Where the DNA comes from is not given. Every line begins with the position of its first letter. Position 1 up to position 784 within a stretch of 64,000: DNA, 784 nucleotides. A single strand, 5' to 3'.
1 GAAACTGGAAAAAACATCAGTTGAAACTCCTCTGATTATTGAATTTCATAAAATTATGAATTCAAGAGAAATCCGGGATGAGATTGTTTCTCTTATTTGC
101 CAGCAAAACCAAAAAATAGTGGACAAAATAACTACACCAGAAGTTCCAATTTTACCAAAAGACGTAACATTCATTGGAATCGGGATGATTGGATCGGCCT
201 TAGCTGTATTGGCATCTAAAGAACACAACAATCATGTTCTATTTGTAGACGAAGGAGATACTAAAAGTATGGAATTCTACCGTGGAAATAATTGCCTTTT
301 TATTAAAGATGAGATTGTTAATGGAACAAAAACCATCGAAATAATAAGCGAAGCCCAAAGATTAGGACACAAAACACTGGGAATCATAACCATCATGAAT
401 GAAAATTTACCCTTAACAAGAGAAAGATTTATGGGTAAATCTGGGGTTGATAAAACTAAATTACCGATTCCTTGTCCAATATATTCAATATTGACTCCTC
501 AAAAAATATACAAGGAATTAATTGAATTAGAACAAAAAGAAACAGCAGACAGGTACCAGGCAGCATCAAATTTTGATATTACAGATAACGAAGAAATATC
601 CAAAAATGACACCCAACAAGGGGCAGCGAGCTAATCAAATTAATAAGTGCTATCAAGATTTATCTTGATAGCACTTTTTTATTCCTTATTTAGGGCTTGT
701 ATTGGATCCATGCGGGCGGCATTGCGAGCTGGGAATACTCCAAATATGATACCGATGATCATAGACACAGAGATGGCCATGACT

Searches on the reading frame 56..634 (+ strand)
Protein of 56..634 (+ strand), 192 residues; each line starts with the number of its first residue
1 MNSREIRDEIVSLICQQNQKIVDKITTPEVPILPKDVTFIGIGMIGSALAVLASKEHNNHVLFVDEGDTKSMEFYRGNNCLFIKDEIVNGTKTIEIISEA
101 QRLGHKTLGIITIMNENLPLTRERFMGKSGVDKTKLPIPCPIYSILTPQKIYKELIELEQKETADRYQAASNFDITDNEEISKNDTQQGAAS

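Call 51: find_encoding_contigs(protein=window:56-634:+, flank=10000, max_places=2)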
Protein window:56-634:+ (192 aa): no gene with exactly this product is on record in the collection.
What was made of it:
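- Tried and rejected: One flanking protein was not on record (call 51).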
